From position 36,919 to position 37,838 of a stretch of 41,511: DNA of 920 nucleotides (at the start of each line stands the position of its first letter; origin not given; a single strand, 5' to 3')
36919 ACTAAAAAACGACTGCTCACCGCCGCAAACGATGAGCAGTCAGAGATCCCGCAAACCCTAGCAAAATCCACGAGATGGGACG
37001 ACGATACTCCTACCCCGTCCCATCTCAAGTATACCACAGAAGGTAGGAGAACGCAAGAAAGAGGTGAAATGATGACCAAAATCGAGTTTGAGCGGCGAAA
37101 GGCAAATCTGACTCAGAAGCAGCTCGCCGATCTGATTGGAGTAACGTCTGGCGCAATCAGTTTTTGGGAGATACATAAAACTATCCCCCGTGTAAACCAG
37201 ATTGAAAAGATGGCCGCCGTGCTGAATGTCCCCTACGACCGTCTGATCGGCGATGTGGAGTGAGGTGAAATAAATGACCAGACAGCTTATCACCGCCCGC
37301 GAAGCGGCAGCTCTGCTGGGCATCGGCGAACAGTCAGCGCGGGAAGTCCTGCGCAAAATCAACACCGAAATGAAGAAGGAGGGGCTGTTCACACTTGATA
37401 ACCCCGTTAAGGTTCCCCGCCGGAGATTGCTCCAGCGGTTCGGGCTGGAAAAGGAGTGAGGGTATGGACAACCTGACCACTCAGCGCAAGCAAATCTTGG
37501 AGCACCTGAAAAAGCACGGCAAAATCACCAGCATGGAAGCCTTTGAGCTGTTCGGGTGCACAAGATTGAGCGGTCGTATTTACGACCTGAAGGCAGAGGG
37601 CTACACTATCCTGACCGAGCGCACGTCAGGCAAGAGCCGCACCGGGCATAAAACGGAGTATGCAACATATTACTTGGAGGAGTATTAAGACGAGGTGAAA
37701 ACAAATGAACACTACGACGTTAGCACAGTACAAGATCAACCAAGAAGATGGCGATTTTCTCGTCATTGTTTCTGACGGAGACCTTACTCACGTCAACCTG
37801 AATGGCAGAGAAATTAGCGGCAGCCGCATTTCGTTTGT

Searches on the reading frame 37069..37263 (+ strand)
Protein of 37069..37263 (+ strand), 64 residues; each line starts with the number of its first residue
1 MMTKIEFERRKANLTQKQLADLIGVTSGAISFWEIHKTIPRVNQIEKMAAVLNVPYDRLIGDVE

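Call 8: search_protein_families(library=pfam, max_evalue=0.01, proteins=[window:37069-37263:+])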
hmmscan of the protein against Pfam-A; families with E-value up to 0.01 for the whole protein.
window:37069-37263:+ (64 aa): 6 families
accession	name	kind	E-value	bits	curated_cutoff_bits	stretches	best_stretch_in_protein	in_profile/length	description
PF01381.28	HTH_3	-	3.8e-12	46.5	23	1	8-58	4-54/55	Helix-turn-helix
PF13560.12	HTH_31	-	3.4e-06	27.7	27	1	9-55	10-57/64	Helix-turn-helix domain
PF12844.13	HTH_19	-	4.4e-05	23.8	30.2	1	5-60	4-59/64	Helix-turn-helix domain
PF14549.12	P22_Cro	-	0.00069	19.8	30.2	1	16-45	12-39/60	DNA-binding transcriptional regulator Cro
PF07022.19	Phage_CI_repr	-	0.0027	18.4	22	1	15-59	14-57/65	Bacteriophage CI repressor helix-turn-helix domain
PF15943.11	YdaS_toxin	-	0.0044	17.2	30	1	16-49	11-47/65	Bacterial toxin YdaS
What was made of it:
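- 37069..37263 (+): Cro-like single-HTH protein (64 aa). Pfam HTH_3 E=4e-12 (call 8).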

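Call 9: search_protein_families(library=phrogs, max_evalue=0.001, proteins=[window:37069-37263:+])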
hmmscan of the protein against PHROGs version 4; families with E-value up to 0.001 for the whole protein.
window:37069-37263:+ (64 aa): 17 families
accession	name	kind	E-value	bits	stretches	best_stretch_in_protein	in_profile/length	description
phrog_8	-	transcription regulation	8.5e-13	49.5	1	8-62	84-138/346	transcriptional regulator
phrog_3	-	transcription regulation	3.3e-10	41.3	1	1-62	89-148/430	transcriptional repressor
phrog_4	-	transcription regulation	1.5e-09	38.4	1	4-61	140-193/400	transcriptional repressor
phrog_1373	-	transcription regulation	2.5e-08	35.1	1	4-61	67-124/166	transcriptional regulator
phrog_2328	-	transcription regulation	3.2e-08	34.4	1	8-59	23-74/128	transcriptional repressor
phrog_2439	-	transcription regulation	1.1e-07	32.1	1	6-57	13-64/367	transcriptional regulator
phrog_5823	-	transcription regulation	1e-06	29.2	1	4-62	10-69/404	transcriptional regulator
phrog_7241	-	transcription regulation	1.3e-06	29.5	1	8-60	69-121/122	transcriptional regulator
phrog_4836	-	transcription regulation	1.7e-06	28.8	1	2-52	77-127/194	CII-like regulator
phrog_2967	-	transcription regulation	2.4e-06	28.2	1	9-62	19-72/225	transcriptional regulator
phrog_2104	-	unknown function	7.5e-06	27.1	1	4-55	43-94/103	-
phrog_7950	-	transcription regulation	1.1e-05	26.3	1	6-36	13-43/68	transcriptional repressor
phrog_4779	-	transcription regulation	8.8e-05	24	1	9-51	11-55/98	transcriptional regulator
phrog_37093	-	transcription regulation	0.0001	22.7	1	9-31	14-36/42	transcriptional regulator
phrog_5119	-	unknown function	0.00025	21.9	1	4-37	57-90/152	-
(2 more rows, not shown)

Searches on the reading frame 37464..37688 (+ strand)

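Call 70: search_protein_families(library=pfam, max_evalue=0.001, proteins=[window:37464-37688:+])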
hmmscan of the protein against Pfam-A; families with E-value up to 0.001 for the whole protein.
window:37464-37688:+ (74 aa): 1 family
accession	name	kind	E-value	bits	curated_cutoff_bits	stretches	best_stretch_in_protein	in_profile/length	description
PF14090.12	HTH_39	-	7e-20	71.1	21.3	1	6-72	1-68/70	Winged helix-turn-helix domain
